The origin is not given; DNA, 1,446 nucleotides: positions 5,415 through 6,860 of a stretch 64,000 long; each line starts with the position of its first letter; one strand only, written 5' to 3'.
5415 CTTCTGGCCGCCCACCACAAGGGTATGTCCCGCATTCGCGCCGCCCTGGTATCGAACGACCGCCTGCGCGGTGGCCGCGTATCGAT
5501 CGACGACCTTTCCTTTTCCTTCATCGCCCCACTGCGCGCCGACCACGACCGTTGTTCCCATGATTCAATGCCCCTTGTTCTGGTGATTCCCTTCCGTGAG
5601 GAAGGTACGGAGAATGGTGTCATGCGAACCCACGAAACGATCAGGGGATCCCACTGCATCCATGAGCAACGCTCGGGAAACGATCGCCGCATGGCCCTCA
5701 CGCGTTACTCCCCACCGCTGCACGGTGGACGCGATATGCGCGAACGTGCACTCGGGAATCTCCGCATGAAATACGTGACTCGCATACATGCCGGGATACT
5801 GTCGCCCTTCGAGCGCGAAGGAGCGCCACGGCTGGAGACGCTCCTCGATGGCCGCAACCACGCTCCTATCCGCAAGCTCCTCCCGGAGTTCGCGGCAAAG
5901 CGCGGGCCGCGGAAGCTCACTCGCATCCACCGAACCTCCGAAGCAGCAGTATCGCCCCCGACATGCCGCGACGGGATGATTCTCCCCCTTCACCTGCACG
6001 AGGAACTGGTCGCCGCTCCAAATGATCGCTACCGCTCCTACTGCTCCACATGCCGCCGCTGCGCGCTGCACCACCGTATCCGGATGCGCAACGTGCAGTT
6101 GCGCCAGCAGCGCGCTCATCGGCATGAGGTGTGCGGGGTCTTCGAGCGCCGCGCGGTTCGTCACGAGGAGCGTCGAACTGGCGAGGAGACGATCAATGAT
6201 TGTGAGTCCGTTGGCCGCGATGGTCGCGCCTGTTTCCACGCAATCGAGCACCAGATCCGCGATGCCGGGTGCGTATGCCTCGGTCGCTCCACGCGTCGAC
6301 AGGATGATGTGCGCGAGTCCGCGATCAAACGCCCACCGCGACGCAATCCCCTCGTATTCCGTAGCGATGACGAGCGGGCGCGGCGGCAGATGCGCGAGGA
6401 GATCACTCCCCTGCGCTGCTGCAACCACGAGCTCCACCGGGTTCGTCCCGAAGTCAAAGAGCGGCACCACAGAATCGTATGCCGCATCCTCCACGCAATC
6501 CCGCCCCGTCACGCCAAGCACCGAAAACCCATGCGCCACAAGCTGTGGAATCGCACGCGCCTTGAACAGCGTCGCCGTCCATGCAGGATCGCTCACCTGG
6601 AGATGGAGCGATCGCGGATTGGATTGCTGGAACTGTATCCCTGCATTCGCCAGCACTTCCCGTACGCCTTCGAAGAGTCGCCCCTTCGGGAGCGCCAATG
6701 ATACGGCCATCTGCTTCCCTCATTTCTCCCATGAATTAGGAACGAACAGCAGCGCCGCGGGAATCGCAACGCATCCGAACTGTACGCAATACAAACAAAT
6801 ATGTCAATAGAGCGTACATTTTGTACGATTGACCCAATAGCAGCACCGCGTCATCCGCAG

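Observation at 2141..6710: HisG-Nudix fusion heading a tightly coupled purA - purC-like - rdgB - mini P-loop kinase operon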

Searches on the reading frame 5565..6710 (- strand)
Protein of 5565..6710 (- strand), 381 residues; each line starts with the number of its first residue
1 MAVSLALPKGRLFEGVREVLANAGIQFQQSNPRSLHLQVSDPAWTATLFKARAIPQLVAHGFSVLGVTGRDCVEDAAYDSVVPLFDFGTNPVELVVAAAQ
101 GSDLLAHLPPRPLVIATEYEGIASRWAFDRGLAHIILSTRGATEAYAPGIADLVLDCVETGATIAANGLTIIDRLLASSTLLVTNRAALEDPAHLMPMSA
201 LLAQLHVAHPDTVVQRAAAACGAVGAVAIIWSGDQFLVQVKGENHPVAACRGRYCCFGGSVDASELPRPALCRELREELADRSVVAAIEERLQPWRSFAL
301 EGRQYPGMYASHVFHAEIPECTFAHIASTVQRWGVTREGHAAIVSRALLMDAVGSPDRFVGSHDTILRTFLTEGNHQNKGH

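Call 3: search_protein_families(library=pfam, proteins=[window:5565-6710:-], max_evalue=0.01)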
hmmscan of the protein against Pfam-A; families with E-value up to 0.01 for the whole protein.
window:5565-6710:- (381 aa): 2 families
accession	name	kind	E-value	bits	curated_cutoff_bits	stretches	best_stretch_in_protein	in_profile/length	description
PF01634.23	HisG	-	7.6e-28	97.9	25.5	1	50-194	1-148/158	ATP phosphoribosyltransferase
PF00293.34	NUDIX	-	0.00033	21.1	21.1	1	225-315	5-92/134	NUDIX domain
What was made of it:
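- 5565..6062 (-): Nudix domain (residues about 217-373, plus tail and stop) fused to HisG. The Nudix box G-x5-E-x7-RELREEL is intact. Call 3: PF00293 21.1 bits, equal to the cutoff.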

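Call 4: search_protein_families(library=ncbifam, proteins=[window:5565-6710:-], max_evalue=0.01)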
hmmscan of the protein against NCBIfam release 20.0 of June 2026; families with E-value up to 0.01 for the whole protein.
window:5565-6710:- (381 aa): 1 family
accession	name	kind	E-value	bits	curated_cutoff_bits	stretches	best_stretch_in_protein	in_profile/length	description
TIGR00070.1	hisG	equivalog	1.9e-38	132.2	75.75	1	4-183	2-182/183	ATP phosphoribosyltransferase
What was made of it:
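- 6111..6710 (-): HisG domain (short form, residues 1 to about 200) of the 381-aa fusion. The PRPP loop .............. is intact and there is no HisG_C regulatory domain. Calls 3, 4 (PF01634 E 7.6e-28; TIGR00070 132 bits against 75.8).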

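Call 8: search_solved_structures(query=window:5565-6710:-, max_evalue=1, show_alignments=1)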
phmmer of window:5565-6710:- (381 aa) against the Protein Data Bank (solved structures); distinct sequences matched with E-value up to 1: 28.
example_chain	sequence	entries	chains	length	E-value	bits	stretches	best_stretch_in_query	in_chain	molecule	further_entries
2vd3_A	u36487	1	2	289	2.8e-22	82.5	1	5-189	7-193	ATP PHOSPHORIBOSYLTRANSFERASE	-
11te_A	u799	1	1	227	9.9e-22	80.7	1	3-198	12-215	ATP phosphoribosyltransferase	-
5m8h_E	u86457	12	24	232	6.4e-19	71.5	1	2-190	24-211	ATP phosphoribosyltransferase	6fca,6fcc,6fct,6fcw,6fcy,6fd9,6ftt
7z6r_C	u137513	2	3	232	1.4e-18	70.3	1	2-190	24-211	ATP phosphoribosyltransferase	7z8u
1ve4_A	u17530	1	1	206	7.3e-18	68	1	2-200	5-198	ATP phosphoribosyltransferase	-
23fh_A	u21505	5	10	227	2.6e-15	59.6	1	3-196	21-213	ATP phosphoribosyltransferase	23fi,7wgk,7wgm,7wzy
8oy0_E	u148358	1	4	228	2.7e-15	59.6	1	3-196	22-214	ATP phosphoribosyltransferase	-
2vd2_A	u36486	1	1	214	8.9e-15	57.8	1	3-185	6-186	ATP PHOSPHORIBOSYLTRANSFERASE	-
1usy_H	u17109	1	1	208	1.7e-14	56.9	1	4-188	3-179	ATP PHOSPHORIBOSYLTRANSFERASE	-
1o63_A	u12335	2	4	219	1.8e-14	56.9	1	3-188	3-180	ATP phosphoribosyltransferase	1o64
1usy_E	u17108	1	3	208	1.8e-14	56.9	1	4-188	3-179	ATP PHOSPHORIBOSYLTRANSFERASE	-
1z7m_E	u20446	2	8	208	9.1e-12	47.9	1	3-189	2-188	ATP phosphoribosyltransferase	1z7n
1h3d_A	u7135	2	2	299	5.7e-09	38.7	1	8-193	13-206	ATP-PHOSPHORIBOSYLTRANSFERASE | ATP phosphoribosyltransferase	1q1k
6czl_A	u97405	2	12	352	1.7e-08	37.2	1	4-189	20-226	ATP phosphoribosyltransferase catalytic subunit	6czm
1nh7_A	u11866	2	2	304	5.8e-08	35.4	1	4-191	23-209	ATP Phosphoribosyltransferase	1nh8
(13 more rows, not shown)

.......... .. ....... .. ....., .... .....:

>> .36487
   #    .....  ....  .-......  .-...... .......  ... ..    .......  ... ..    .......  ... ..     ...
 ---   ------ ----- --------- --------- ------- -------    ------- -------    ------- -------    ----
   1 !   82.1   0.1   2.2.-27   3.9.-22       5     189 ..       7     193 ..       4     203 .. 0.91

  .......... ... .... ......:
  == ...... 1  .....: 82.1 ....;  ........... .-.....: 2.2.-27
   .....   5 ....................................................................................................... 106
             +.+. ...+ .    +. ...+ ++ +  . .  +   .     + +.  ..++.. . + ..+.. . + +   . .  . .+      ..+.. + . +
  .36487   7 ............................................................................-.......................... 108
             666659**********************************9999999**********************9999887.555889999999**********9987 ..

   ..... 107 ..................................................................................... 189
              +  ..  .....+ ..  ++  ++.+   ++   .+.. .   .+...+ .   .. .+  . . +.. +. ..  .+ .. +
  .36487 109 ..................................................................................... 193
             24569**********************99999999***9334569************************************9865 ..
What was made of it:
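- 6111..6710 (-): Call 8: PDB ATP-PRTs at E 2.8e-22.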

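Call 16: find_homologous_proteins(query=window:5565-6710:-, max_evalue=0.001)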
Query window:5565-6710:- (381 aa): 88 proteins with E <= 0.001 among 8000 candidates.
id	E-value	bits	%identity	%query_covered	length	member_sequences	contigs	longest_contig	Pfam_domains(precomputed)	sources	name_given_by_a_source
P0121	3.7e-252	854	100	100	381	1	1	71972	PF01634.24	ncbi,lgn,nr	ncbi:ATP phosphoribosyltransferase [Candidatus Uhrbacteria bacterium]|nr:ATP phosphoribosyltransfera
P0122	1.8e-212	723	86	99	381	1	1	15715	PF01634.24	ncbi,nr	ncbi:ATP phosphoribosyltransferase [Candidatus Uhrbacteria bacterium]|nr:ATP phosphoribosyltransfera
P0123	1.0e-57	214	58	50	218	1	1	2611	PF01634.24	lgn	-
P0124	2.9e-57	213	53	54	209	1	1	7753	PF01634.24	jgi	jgi:ATP phosphoribosyltransferase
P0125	1.3e-55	207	54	53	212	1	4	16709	PF01634.24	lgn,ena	-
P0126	6.3e-53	198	51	50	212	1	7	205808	PF01634.24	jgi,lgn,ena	jgi:ATP phosphoribosyltransferase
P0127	1.1e-52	197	55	50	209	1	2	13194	PF01634.24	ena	-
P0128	1.6e-52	197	51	54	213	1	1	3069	PF01634.24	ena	-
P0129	1.9e-51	193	49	55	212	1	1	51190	PF01634.24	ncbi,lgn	-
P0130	6.1e-51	192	52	54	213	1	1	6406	PF01634.24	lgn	-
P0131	6.8e-51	192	48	52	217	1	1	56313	PF01634.24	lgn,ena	-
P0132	6.9e-51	192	51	54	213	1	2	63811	PF01634.24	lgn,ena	-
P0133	1.1e-50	191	51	53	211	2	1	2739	PF01634.24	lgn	-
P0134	1.3e-50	191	51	54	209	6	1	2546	PF01634.24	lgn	-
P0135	1.4e-50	191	52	50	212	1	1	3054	PF01634.24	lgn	-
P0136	3.5e-50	189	52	50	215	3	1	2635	PF01634.24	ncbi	-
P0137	7.3e-49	185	53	49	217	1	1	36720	PF01634.24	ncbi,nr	ncbi:MAG: ATP phosphoribosyltransferase [Candidatus Vogelbacteria bacterium]|nr:ATP phosphoribosyltr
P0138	3.2e-48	183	48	54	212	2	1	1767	PF01634.24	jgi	jgi:ATP phosphoribosyltransferase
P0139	3.5e-48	183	53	49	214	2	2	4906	PF01634.24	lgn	-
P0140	6.3e-47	179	54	48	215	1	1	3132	PF01634.24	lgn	-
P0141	2.0e-45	174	46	54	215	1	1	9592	PF01634.24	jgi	jgi:ATP phosphoribosyltransferase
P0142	4.1e-44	169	46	61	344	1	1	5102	PF01634.24,PF00293.35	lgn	-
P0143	4.2e-43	166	50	49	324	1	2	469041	PF01634.24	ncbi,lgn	-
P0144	4.4e-43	166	47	50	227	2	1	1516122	PF01634.24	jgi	jgi:ATP phosphoribosyltransferase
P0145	4.6e-39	153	42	57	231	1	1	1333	PF01634.24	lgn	-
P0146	5.1e-38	149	43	55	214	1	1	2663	PF01634.24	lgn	-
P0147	8.6e-35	139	44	48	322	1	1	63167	PF01634.24,PF02223.24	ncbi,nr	ncbi:MAG: ATP phosphoribosyltransferase [Blastocatellia bacterium]|nr:ATP phosphoribosyltransferase 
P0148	1.1e-28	119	34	49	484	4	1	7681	PF01634.24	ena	-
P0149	1.2e-27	115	31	56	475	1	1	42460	PF01634.24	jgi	jgi:ATP phosphoribosyltransferase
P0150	1.3e-27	115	36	54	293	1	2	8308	PF01634.24,PF08029.17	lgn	-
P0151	5.1e-27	113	31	54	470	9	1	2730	PF01634.24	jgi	jgi:ATP phosphoribosyltransferase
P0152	7.9e-27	112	40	50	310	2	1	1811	PF01634.24,PF08029.17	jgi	-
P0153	8.9e-27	112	40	50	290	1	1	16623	PF01634.24,PF08029.17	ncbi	ncbi:MAG: ATP phosphoribosyltransferase [Pseudomonadota bacterium]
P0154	9.8e-27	112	31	50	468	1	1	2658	PF01634.24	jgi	jgi:ATP phosphoribosyltransferase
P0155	1.2e-26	112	32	50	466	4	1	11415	PF01634.24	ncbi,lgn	-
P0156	1.7e-26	111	32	54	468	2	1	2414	PF01634.24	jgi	-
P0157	3.6e-26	110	32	50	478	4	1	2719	PF01634.24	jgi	-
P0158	8.5e-26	109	30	49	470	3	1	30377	PF01634.24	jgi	-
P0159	1.0e-25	109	39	49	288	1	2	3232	PF01634.24,PF08029.17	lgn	-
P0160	1.7e-25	108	32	49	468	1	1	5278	PF01634.24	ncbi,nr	ncbi:MAG: ATP phosphoribosyltransferase [Chloroflexi bacterium]|nr:ATP phosphoribosyltransferase [Ch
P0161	2.1e-25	108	37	50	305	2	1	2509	PF01634.24,PF08029.17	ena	-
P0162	1.1e-24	105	41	48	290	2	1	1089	PF01634.24,PF08029.17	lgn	-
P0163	1.8e-24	105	32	53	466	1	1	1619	PF01634.24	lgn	-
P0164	2.5e-24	104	31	49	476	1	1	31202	PF01634.24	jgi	jgi:ATP phosphoribosyltransferase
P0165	4.7e-24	103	38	50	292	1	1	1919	PF01634.24,PF08029.17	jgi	-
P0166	7.2e-24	103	30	48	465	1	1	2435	PF01634.24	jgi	-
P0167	4.8e-23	100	36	49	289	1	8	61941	PF01634.24,PF08029.17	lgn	-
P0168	1.6e-22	98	32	49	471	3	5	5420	PF01634.24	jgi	-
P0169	2.7e-22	97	31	50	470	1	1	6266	PF01634.24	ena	-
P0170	4.1e-22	97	32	50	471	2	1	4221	PF01634.24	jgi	jgi:ATP phosphoribosyltransferase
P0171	1.0e-21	96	30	48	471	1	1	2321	PF01634.24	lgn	-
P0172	2.1e-21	95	35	49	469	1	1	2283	PF01634.24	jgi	jgi:ATP phosphoribosyltransferase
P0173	4.1e-21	94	38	50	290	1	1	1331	PF01634.24,PF08029.17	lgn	-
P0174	8.3e-21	93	36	54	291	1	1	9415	PF01634.24,PF08029.17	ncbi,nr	ncbi:MAG TPA: ATP phosphoribosyltransferase [Acidimicrobiia bacterium]|nr:ATP phosphoribosyltransfer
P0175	1.2e-20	92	35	50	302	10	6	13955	PF01634.24,PF08029.17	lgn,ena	-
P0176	2.4e-20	91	31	48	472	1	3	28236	PF01634.24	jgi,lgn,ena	-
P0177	4.7e-20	90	36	54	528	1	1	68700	PF00885.25,PF01634.24,PF08029.17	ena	-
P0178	5.3e-20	90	33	52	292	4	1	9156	PF01634.24,PF08029.17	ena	-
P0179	7.8e-20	89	34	53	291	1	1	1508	PF01634.24,PF08029.17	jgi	jgi:ATP phosphoribosyltransferase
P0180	8.9e-20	89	36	53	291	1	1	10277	PF01634.24,PF08029.17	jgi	jgi:ATP phosphoribosyltransferase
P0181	1.2e-19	89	37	52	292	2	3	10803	PF01634.24,PF08029.17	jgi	-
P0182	1.4e-19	89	35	53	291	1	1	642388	PF01634.24,PF08029.17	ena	-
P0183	2.9e-19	87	34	52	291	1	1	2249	PF01634.24,PF08029.17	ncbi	-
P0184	3.5e-19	87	35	53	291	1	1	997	PF01634.24,PF08029.17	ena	-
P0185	1.2e-18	85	35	54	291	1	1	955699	PF01634.24,PF08029.17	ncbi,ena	-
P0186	5.6e-18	83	35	54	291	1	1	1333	PF01634.24,PF08029.17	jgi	-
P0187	1.3e-17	82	34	54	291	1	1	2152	PF01634.24,PF08029.17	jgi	jgi:ATP phosphoribosyltransferase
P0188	2.7e-17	81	34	50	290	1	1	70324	PF01634.24,PF08029.17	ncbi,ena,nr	ncbi:MAG: ATP phosphoribosyltransferase [Actinobacteria bacterium HGW-Actinobacteria-10]|nr:MAG: ATP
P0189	2.7e-17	81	34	53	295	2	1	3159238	PF01634.24,PF08029.17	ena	-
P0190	9.5e-17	79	33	50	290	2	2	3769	PF01634.24,PF08029.17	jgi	-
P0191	6.9e-16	76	34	50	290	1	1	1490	PF01634.24,PF08029.17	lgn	-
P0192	1.5e-15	75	32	49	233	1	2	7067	PF01634.24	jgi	jgi:ATP phosphoribosyltransferase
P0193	2.0e-15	75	32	49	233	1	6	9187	PF01634.24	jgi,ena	jgi:ATP phosphoribosyltransferase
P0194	5.0e-15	74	32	49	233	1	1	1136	PF01634.24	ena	-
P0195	9.4e-15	73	29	48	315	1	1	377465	PF01634.24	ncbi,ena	-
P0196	2.1e-14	72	30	50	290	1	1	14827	PF01634.24,PF08029.17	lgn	-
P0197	2.2e-14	71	31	50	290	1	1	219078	PF01634.24,PF08029.17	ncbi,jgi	-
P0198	4.5e-14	70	30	50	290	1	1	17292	PF01634.24,PF08029.17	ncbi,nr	ncbi:MAG: ATP phosphoribosyltransferase [Coriobacteriia bacterium]|nr:ATP phosphoribosyltransferase 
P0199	1.6e-13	69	32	50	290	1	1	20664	PF01634.24,PF08029.17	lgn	-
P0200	1.6e-13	69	30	50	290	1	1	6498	PF01634.24,PF08029.17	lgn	-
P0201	3.3e-13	68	32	50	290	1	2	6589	PF01634.24,PF08029.17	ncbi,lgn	-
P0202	1.4e-12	65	30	50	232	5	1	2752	PF01634.24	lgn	-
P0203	3.1e-12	64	31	59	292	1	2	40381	PF01634.24,PF08029.17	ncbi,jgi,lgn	jgi:ATP phosphoribosyltransferase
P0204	4.3e-11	61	31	53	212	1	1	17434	PF01634.24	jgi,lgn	jgi:ATP phosphoribosyltransferase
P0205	2.0e-10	58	32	49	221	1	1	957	PF01634.24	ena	-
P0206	3.0e-8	51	31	54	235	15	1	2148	PF01634.24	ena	-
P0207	5.8e-8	50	31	54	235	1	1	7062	PF01634.24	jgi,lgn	jgi:ATP phosphoribosyltransferase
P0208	9.7e-5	40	28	45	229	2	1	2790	PF01634.24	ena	-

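Call 18: search_protein_families(library=pfam, proteins=[P0142, P0143, P0147, P0149, P0160, P0148, P0195, P0177], max_evalue=0.01)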
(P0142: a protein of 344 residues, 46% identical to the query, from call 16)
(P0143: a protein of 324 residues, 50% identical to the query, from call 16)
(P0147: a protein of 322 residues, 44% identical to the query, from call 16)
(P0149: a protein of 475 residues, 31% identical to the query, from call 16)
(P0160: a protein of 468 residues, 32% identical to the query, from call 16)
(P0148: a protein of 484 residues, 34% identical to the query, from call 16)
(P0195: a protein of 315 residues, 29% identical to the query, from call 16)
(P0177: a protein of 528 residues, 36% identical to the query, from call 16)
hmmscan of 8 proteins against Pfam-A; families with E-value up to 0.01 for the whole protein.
P0142 (344 aa): 2 families
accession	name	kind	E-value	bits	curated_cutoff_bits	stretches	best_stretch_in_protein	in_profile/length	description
PF01634.23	HisG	-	3.2e-31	108.9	25.5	1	60-200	1-143/158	ATP phosphoribosyltransferase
PF00293.34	NUDIX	-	4.5e-11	43.3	21.1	1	221-319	5-118/134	NUDIX domain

P0143 (324 aa): 1 family
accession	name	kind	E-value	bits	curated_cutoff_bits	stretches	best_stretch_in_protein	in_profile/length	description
PF01634.23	HisG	-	1.3e-29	103.6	25.5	1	47-186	1-143/158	ATP phosphoribosyltransferase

P0147 (322 aa): 2 families
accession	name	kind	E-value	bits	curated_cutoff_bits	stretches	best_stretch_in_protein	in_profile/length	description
PF01634.23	HisG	-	1.1e-30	107.1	25.5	1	168-319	1-156/158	ATP phosphoribosyltransferase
PF02223.23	Thymidylate_kin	-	1.6e-05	25.1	27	0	43-112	114-184/185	Thymidylate kinase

P0149 (475 aa): 1 family
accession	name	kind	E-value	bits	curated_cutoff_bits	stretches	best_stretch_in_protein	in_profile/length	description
PF01634.23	HisG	-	1e-63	214.5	25.5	2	301-466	1-154/158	ATP phosphoribosyltransferase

P0160 (468 aa): 1 family
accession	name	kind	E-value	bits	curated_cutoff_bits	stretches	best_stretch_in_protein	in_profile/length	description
PF01634.23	HisG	-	1.6e-60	204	25.5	2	295-464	1-157/158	ATP phosphoribosyltransferase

P0148 (484 aa): 1 family
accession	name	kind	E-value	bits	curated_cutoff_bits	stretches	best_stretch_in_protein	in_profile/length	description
PF01634.23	HisG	-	4.2e-64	215.7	25.5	2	303-473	1-157/158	ATP phosphoribosyltransferase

P0195 (315 aa): 1 family
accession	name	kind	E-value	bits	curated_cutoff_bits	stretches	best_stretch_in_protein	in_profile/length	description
PF01634.23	HisG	-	1.6e-42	145.5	25.5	1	50-212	1-157/158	ATP phosphoribosyltransferase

P0177 (528 aa): 3 families
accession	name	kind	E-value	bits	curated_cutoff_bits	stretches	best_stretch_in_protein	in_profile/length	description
PF00885.24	DMRL_synthase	-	2.5e-53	180.2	26.7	1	1-138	2-138/139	6,7-dimethyl-8-ribityllumazine synthase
PF01634.23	HisG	-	1.7e-41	142.2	25.5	1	196-356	1-156/158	ATP phosphoribosyltransferase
PF08029.16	HisG_C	-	6.6e-10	39.4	23.5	1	362-405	1-44/73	HisG, C-terminal domain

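Call 22: find_encoding_contigs(protein=P0147, flank=10000, max_places=1)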
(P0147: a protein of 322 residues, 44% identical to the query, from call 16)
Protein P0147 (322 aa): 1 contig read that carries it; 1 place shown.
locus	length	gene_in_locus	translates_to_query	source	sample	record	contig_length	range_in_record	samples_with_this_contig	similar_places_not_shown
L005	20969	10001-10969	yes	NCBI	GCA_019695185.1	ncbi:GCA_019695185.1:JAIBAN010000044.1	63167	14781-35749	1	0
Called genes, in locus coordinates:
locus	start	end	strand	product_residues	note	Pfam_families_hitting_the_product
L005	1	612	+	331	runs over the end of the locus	PF01193:RNA_pol_L, PF01000:RNA_pol_A_bac, PF03118:RNA_pol_A_CTD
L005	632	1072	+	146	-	PF01196:Ribosomal_L17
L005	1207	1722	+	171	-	PF00364:Biotin_lipoyl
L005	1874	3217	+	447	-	PF00289:Biotin_carb_N, PF02222:ATP-grasp, PF02655:ATP-grasp_3 (faint), PF02786:CPSase_L_D2, PF07478:Dala_Dala_lig_C, PF02785:Biotin_carb_C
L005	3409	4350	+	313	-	PF00850:Hist_deacetyl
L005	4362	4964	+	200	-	-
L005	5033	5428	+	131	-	PF01741:MscL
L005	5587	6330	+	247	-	PF20260:PUA_4, PF04452:Methyltrans_RNA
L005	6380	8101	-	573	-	-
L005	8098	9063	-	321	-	-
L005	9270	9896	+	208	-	PF01725:Ham1p_like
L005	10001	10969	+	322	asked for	PF02223:Thymidylate_kin (faint), PF01634:HisG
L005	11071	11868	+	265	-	PF01259:SAICAR_synt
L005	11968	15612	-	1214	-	PF13574:Reprolysin_2, PF13582:Reprolysin_3, PF13583:Reprolysin_4, PF13688:Reprolysin_5, PF05345:He_PIG, PF03160:Calx-beta, PF05345:He_PIG, PF01833:TIG, +4 more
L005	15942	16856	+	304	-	PF12833:HTH_18, PF00165:HTH_AraC (weak)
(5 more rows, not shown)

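Call 33: find_encoding_contigs(protein=P0122, flank=10000, max_places=1)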
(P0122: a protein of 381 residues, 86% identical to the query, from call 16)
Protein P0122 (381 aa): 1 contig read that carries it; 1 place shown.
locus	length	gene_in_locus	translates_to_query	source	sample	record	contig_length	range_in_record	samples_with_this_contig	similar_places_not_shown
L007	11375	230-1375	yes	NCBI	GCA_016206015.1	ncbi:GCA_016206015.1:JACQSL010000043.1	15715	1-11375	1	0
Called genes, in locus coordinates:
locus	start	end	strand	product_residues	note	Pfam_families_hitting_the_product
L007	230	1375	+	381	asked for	PF01634:HisG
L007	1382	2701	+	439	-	PF00709:Adenylsucc_synt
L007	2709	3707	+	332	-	-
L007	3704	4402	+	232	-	PF01725:Ham1p_like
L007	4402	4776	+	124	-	-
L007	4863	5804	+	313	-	PF00535:Glycos_transf_2, PF10111:Glyco_tranf_2_2 (faint)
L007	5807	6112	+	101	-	PF07578:LAB_N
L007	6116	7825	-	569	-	PF02366:PMT, PF13231:PMT_2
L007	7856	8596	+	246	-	PF20772:TACO1_YebC_N, PF01709:Transcrip_reg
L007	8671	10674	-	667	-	PF04127:DFP, PF00596:Aldolase_II, PF00293:NUDIX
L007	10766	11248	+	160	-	PF02075:RuvC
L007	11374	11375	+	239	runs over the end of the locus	-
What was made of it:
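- Checked: The identical 381-aa protein occurs in NCBI and Logan assemblies, and an 86%-identical 381-aa ortholog heads the same operon in a second MAG (calls 16, 33).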

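Call 34: find_encoding_contigs(protein=P0142, flank=6000, max_places=1)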
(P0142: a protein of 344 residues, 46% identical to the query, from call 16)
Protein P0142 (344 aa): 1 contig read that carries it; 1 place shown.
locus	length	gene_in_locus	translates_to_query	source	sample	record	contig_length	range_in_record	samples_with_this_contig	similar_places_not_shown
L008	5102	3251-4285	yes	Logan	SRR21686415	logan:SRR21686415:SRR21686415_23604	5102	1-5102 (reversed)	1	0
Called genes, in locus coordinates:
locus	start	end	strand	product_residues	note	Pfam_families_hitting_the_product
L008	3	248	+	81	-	?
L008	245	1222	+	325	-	-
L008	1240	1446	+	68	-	-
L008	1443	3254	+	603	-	PF00773:RNB, PF00035:dsrm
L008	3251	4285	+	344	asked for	PF01634:HisG, PF00293:NUDIX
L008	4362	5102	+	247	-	?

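Call 84: search_protein_representatives(protein=window:5565-6710:-)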
Query: 381 residues. Proteins with E-value up to 0.001 (for the whole library): 2142; up to 1e-10: 552; up to 1e-30: 24. The best 150 are listed.
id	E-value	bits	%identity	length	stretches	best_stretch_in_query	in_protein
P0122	5.9e-213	723.2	86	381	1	1-379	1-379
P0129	6.1e-52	193.4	52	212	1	3-191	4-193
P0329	3.7e-44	167.7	48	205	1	4-191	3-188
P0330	1.1e-43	166.2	48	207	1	5-192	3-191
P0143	1.3e-43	165.9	51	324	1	3-191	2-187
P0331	3.0e-42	161.5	44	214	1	4-191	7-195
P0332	3.4e-41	158.0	46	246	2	17-192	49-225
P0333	4.6e-40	154.3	51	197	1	4-187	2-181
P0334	8.9e-39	150.0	46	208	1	5-190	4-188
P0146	1.6e-38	149.2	47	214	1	5-201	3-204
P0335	1.7e-38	149.1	55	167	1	48-193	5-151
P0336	1.1e-36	143.2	46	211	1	5-182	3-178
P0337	3.4e-36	141.5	48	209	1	5-189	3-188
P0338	3.5e-36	141.5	46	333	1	4-194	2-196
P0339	2.4e-35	138.7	41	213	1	4-191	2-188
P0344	3.7e-32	128.3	39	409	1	3-195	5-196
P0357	1.5e-27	113.1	44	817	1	3-189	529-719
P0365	3.7e-26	108.5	35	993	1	3-197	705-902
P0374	5.1e-24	101.5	38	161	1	222-373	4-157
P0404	2.3e-20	89.4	39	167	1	225-372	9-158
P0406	5.9e-20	88.1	35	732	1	4-194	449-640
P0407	6.1e-20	88.0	39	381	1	225-371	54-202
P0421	1.0e-18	84.1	36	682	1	5-195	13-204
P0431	2.3e-18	82.9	42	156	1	225-373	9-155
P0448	6.3e-18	81.4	35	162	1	217-372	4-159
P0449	6.5e-18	81.4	34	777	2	3-191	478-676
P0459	1.3e-17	80.4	36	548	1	3-189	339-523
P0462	1.5e-17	80.2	35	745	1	221-370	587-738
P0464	2.0e-17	79.8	35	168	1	208-367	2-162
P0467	4.0e-17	78.8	38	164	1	225-371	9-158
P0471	6.4e-17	78.1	35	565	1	2-188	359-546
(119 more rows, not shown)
